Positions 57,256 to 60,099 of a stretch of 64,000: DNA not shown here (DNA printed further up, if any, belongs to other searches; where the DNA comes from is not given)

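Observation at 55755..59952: Two-gene operon: eight-fold SHOCT-repeat protein plus a solitary dynamin-like GTPase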

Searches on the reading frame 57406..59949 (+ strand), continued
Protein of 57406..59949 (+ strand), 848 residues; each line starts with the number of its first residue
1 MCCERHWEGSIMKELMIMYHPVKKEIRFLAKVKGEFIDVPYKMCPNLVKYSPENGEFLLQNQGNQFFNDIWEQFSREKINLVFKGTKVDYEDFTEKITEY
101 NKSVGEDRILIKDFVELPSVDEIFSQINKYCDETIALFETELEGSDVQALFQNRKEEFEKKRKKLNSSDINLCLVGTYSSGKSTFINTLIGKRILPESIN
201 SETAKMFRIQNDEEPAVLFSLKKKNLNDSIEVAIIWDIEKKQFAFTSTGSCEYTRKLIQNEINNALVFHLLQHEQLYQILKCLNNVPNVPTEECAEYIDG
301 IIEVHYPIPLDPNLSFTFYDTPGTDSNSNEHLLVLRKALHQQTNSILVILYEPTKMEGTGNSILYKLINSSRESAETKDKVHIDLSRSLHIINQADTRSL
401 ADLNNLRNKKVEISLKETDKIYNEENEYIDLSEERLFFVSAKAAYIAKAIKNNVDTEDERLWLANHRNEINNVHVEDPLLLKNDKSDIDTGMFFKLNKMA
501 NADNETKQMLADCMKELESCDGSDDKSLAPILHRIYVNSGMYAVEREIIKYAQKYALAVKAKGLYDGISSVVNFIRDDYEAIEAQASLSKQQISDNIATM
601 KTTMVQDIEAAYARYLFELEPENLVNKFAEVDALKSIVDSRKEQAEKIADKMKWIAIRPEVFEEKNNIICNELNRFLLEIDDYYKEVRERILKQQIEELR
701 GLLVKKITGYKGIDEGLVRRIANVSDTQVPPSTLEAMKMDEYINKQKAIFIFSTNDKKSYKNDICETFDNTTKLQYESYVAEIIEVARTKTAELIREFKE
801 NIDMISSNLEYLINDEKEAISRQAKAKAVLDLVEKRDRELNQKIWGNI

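Call 26: find_related_loci(query=A1, collection=genome_contigs, flank=10000)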
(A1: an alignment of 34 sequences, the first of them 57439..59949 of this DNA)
Query A1 (837 aa) in genome_contigs; peptide patterns used: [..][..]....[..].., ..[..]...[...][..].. (x = any residue, [..] = any of these).
599 stretches matched a pattern (row limit reached: there are more); 179 encode a relative of the query (tblastn E <= 1e-3); the best 80 are kept; 80 distinct loci.
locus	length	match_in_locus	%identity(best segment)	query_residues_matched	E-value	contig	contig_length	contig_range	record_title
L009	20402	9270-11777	79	1-836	0e+0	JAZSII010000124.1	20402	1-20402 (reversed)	MAG: Acetatifactor sp. isolate T1900044572_TS20190038.MAGScoT_cleanbin_000063 SGB_441_k141_2597184, whole genome shotgun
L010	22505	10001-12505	78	1-836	0e+0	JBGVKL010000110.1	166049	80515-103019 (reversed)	MAG: Acetatifactor sp. isolate fecal_MAG_305 fecal_MAG_305_contig_0130, whole genome shotgun sequence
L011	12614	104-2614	76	1-837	0e+0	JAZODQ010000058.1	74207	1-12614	MAG: Acetatifactor sp. isolate T1900044751_TS20190417.MAGScoT_cleanbin_000054 SGB_2218_k141_226363, whole genome shotgun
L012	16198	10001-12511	76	1-837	0e+0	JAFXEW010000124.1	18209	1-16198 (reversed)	MAG: Lachnospiraceae bacterium isolate RGIG6352 Sheep_Rectum-4__c830595, whole genome shotgun sequence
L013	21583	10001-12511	73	1-837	0e+0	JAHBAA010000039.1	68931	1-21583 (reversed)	MAG: Acetatifactor sp. isolate MB2.86 k101_1207568, whole genome shotgun sequence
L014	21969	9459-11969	73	1-837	0e+0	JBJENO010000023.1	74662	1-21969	MAG: Acetatifactor sp. isolate PUUB15_bin.066 NODE_193_length_74662_cov_10.566194, whole genome shotgun sequence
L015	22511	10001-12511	73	1-837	0e+0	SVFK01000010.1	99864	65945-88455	MAG: Lachnospiraceae bacterium isolate SIG330 NODE_5150_length_99864_cov_4.904559, whole genome shotgun sequence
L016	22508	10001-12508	74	1-835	0e+0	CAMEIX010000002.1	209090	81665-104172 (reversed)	MAG: uncultured Lachnospiraceae bacterium isolate SRR15057922_bin.30_metaWRAP_v1.3_MAG genome assembly, contig: ERZ10407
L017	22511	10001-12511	73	1-837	0e+0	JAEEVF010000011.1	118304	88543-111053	MAG: Acetatifactor sp. isolate Tb.RUG.447 NODE_247_length_118304_cov_7.615450, whole genome shotgun sequence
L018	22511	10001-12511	73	1-837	0e+0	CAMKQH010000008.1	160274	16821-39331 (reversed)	MAG: uncultured Lachnospiraceae bacterium isolate SRR12081296_bin.90_metaWRAP_v1.3_MAG genome assembly, contig: ERZ12289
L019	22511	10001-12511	73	1-837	0e+0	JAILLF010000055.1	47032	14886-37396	MAG: Acetatifactor sp. isolate RUI221 k141_14810609_flag=0_multi=72.9846_len=47032, whole genome shotgun sequence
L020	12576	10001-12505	71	1-835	0e+0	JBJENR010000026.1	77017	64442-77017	MAG: Acetatifactor sp. isolate FUKU05_bin.009 NODE_12_length_77017_cov_11.535147, whole genome shotgun sequence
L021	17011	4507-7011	69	1-835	0e+0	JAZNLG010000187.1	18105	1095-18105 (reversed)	MAG: Lachnospiraceae bacterium isolate T1900044671_TS20190137.MAGScoT_cleanbin_000028 SGB_1589_k141_2483166, whole genom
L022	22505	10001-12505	69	1-835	0e+0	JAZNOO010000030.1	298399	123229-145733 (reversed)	MAG: Lachnospiraceae bacterium isolate T1900044652_TS20190118.MAGScoT_cleanbin_000024 SGB_1434_k141_2611288, whole genom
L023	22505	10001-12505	69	1-835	0e+0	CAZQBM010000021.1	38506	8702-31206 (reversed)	MAG TPA_asm: uncultured Lachnospiraceae bacterium isolate SRP350583_co1_108 genome assembly, contig: NODE_1605_length_38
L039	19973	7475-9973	57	1-835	0e+0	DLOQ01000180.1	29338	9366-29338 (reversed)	MAG TPA_asm: Lachnospiraceae bacterium UBA7480 UBA7480_contig_2741, whole genome shotgun sequence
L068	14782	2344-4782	29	4-834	5e-87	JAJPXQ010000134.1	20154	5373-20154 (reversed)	MAG: Lachnospiraceae bacterium isolate AH.13_1 NODE_412_length_20154_cov_10.428529, whole genome shotgun sequence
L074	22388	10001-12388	32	3-835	8e-106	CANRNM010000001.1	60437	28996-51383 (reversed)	MAG: uncultured Clostridia bacterium isolate Lapin-021__bin21 genome assembly, contig: Lapin-021__NODE_602_length_60437_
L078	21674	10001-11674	32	4-599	6e-73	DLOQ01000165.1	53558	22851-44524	MAG TPA_asm: Lachnospiraceae bacterium UBA7480 UBA7480_contig_2472, whole genome shotgun sequence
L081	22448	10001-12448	28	4-834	2e-69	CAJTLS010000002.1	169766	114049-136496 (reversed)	MAG TPA_asm: uncultured Eubacterium sp. isolate MGBC100342 genome assembly, contig: MGBC100342.2, whole genome shotgun s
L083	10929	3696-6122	27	4-834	1e-66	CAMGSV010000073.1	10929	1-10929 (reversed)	MAG: uncultured Spirochaetales bacterium isolate SRR11551381_bin.75_metaWRAP_v1.3_MAG genome assembly, contig: ERZ114740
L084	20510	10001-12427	27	4-834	3e-64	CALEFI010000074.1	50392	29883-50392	MAG TPA_asm: uncultured Treponema sp. isolate SRR6425820_bin.117_CONCOCT_v1.1_MAG genome assembly, contig: ERZ1767641.29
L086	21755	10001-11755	25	4-604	5e-44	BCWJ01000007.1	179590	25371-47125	Xylanimicrobium pachnodae JCM 13526 = NBRC 107786 DNA, contig: XPA01S_CON0007_0001, whole genome shotgun sequence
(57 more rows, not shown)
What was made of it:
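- Closest known: WYL – DLP – TM – HerA-type ATPase – polymorphic toxin – immunity operons. Different: It belongs to a separate solitary Lachnospiraceae clade, and one genome (UBA7480) carries both types (L039 and L078, call 26).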

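Call 36: search_solved_structures(query=A1, max_evalue=0.01, show_alignments=1)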
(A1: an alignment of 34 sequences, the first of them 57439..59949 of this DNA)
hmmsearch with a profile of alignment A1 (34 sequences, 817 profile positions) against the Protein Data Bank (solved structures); distinct sequences matched with E-value up to 0.01: 17.
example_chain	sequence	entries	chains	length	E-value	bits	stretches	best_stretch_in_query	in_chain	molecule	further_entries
5owv_C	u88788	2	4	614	1.7e-08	36.3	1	139-227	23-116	GTP-binding protein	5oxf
2j68_A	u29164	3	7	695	5.4e-08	34.6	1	131-250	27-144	BACTERIAL DYNAMIN-LIKE PROTEIN | DYNAMIN FAMILY PROTEIN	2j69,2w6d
6jfk_A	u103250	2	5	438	3.8e-07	31.8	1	110-216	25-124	Mitofusin-2,cDNA FLJ57997, highly similar to Transmembrane GTPase MFN2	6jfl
9em9_A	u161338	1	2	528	7.9e-07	30.7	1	173-232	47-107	Slr0869 protein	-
6jfm_A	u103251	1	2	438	2.4e-06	29.1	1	110-216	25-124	Mitofusin-2,Mitofusin-2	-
7zw6_A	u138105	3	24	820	1.1e-05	26.9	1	174-232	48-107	Slr0869 protein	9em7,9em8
5yew_A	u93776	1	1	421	0.00011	23.7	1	161-215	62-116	Mitofusin-1,Mitofusin-1 fusion protein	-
5gnt_A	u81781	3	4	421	0.00014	23.3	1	161-209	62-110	Mitofusin-1 | Mitofusin-1,Mitofusin-1 fusion protein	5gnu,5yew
5goe_A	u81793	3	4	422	0.00085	20.7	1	161-209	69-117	Mitofusin-1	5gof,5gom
5go4_A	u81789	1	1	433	0.00088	20.7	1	161-209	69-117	Mitofusin-1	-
7c3k_A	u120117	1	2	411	0.0013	20.1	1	132-196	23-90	Immunity-related GTPase family member b10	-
8jqy_A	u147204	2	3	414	0.0013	20.1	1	132-196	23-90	Immunity-related GTPase family member b10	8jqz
9kff_A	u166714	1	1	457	0.002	19.5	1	147-220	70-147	Mitofusin FZO1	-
9kfd_A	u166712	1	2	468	0.0024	19.2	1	138-220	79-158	Mitofusin FZO1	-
9kfe_A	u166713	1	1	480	0.0028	19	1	145-220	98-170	Mitofusin FZO1,Mitofusin FZO1,Fzo1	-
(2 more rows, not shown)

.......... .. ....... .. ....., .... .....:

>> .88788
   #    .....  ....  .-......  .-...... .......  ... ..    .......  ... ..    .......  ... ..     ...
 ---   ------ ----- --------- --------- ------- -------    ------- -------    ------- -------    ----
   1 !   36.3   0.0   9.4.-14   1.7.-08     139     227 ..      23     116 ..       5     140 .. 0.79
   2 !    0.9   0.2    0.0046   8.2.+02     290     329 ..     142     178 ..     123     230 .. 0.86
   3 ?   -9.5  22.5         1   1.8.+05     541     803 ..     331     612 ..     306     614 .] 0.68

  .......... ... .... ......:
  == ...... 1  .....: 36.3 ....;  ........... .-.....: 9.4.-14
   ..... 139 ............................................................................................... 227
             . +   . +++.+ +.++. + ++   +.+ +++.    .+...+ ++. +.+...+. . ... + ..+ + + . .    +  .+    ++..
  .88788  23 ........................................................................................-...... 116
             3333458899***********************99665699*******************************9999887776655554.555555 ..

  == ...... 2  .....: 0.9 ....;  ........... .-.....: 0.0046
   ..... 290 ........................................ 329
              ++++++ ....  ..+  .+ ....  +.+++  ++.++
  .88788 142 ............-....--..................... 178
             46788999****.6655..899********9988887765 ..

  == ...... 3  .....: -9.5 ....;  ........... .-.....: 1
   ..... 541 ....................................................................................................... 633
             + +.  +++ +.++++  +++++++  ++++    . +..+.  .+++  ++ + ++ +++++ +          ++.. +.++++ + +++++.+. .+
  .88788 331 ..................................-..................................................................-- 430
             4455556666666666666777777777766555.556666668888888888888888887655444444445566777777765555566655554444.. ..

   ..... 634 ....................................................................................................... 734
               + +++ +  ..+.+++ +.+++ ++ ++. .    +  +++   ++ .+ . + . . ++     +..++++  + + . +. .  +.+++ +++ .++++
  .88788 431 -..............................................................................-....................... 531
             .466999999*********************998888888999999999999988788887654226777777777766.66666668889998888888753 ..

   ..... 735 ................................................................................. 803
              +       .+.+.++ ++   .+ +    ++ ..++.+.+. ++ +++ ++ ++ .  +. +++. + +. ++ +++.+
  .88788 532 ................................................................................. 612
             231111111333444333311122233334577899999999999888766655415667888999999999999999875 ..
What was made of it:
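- Closest known: BDLP-class bacterial dynamin-like proteins. Same: These are the best sequence-profile hits (5owv_C 1.7e-8, 2j68 5.4e-8, call 36).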

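Call 46: search_protein_families(library=pfam, proteins=[L068:1296-2270:+, L081:9935-12460:+, L081:12465-12926:+, L081:12939-16253:+, L081:16256-16984:+, L081:16990-17382:+], max_evalue=0.01)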
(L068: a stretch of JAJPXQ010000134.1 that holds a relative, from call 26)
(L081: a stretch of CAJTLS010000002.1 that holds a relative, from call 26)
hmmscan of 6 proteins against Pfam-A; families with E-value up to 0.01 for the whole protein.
L068:1296-2270:+ (325 aa): 3 families
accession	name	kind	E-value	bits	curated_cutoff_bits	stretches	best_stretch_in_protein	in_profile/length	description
PF13280.12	WYL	-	4.4e-09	36.6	21.8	1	150-214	6-69/70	WYL domain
PF25583.1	WCX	-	1.1e-06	29.4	23.9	1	247-317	6-73/76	WCX domain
PF08279.18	HTH_11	-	4.1e-05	23.8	25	1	9-49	1-42/55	HTH domain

L081:9935-12460:+ (842 aa): 2 families
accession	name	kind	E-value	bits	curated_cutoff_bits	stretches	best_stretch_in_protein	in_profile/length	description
PF00350.29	Dynamin_N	-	3.2e-14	53.7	27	1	196-364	2-138/168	Dynamin family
PF01926.29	MMR_HSR1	-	1.1e-06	29.2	21.9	0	196-237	3-44/113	50S ribosome-binding GTPase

L081:12465-12926:+ (154 aa): 0 families

L081:12939-16253:+ (1105 aa): 7 families
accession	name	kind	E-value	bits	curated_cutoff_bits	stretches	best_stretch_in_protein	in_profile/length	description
PF01935.23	DUF87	-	9.2e-12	46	23.2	1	572-754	12-171/220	Helicase HerA, central domain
PF10412.15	TrwB_AAD_bind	-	2.8e-07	30.2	20.5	1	573-624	6-56/387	Type IV secretion-system coupling protein DNA-binding domain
PF00437.27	T2SSE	-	0.0015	17.7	24.9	1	582-617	142-177/370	Type II/IV secretion system protein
PF12846.13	AAA_10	-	0.002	17.7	27.5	0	580-626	19-67/362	AAA-like domain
PF00270.35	DEAD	-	0.0031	17.7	26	0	580-620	10-55/167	DEAD/DEAH box helicase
PF01580.24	FtsK_SpoIIIE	-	0.0067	16.3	24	0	565-608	22-65/221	FtsK/SpoIIIE family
PF19044.6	P-loop_TraG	-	0.0083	15.2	25.8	0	583-674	30-115/413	TraG P-loop domain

L081:16256-16984:+ (243 aa): 1 family
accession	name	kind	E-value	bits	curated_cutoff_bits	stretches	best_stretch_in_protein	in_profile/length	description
PF14411.12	LHH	-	9.5e-21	74.2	23.3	1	152-238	1-76/76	A nuclease of the HNH/ENDO VII superfamily with conserved LHH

L081:16990-17382:+ (131 aa): 3 families
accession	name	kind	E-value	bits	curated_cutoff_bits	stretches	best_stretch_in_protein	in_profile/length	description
PF14567.11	SUKH_5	-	5e-20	72.2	27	1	1-130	1-140/142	SMI1-KNR4 cell-wall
PF14568.11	SUKH_6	-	1.3e-10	42.2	27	1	22-127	1-119/119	SMI1-KNR4 cell-wall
PF09346.15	SMI1_KNR4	-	5e-09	37.3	25.4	1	19-128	1-124/125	SMI1 / KNR4 family (SUKH-1)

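Call 47: search_protein_families(library=padloc, proteins=[L068:1296-2270:+, L081:9935-12460:+, L081:12465-12926:+, L081:12939-16253:+, L081:16256-16984:+, L081:16990-17382:+], max_evalue=0.01)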
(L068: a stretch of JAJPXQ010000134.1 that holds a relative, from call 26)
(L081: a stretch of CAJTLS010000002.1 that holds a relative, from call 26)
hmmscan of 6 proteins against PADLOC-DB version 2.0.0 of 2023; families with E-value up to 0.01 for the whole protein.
L068:1296-2270:+ (325 aa): 5 families
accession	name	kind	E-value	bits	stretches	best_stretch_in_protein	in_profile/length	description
PDLC01652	WYL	-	2.8e-22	77.7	1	140-317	13-159/162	"CAS-I,CAS-II,CAS-III,CAS-IV,CAS-V,CAS-VI; associated_signaling"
PDLC01457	WYL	-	5.9e-19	66.6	1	6-308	2-229/229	"CAS-I,CAS-II,CAS-III,CAS-IV,CAS-V,CAS-VI; associated_signaling"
PDLC01484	WYL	-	0.00022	18.5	1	156-227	223-299/437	"CAS-I,CAS-II,CAS-III,CAS-IV,CAS-V,CAS-VI; associated_signaling"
PDLC01510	WYL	-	0.00022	18.5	1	156-227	223-299/437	"CAS-I,CAS-II,CAS-III,CAS-IV,CAS-V,CAS-VI; associated_signaling"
PDLC01766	Cas3c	-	0.00053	16.3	1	21-324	20-317/1009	-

L081:9935-12460:+ (842 aa): 0 families

L081:12465-12926:+ (154 aa): 0 families

L081:12939-16253:+ (1105 aa): 15 families
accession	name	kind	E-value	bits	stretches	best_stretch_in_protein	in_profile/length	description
PDLC04140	mad8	-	3.1e-19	67.6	1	581-927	26-291/314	mads_8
PDLC04105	HerA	-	2.7e-18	63.8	2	777-920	383-520/576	-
PDLC04097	HerA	-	3.7e-14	50.3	2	719-953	380-606/618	-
PDLC04098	HerA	-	8.9e-14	49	1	776-901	487-611/686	-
PDLC04100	HerA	-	9.5e-13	45.7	2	777-919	404-539/580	-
PDLC04103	HerA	-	1.1e-12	45.1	2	572-628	161-217/579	-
PDLC01055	HerA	-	1.2e-12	45.4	2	773-924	380-513/532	Type III coevolved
PDLC02185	HerA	-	4.6e-12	43.5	2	777-922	410-548/585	-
PDLC04106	HerA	-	1e-11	42.1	2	777-938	473-631/667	-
PDLC04102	HerA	-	2.1e-10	37.6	1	554-632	150-231/654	-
PDLC02188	HerA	-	6.5e-09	33.2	1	800-956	413-558/578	-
PDLC04101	HerA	-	5.6e-06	23.3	1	582-629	168-215/400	-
PDLC04107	HerA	-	1.5e-05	22.2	1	582-630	169-217/306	-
PDLC04099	HerA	-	0.00014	19.3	1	583-625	170-212/214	-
PDLC04135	mad3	-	0.009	13.6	0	574-599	16-39/374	mads_3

L081:16256-16984:+ (243 aa): 0 families

L081:16990-17382:+ (131 aa): 1 family
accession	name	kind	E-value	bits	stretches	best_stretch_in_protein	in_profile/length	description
PDLC02562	PglZ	-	0.0068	12.8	1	22-97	411-486/730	PglZ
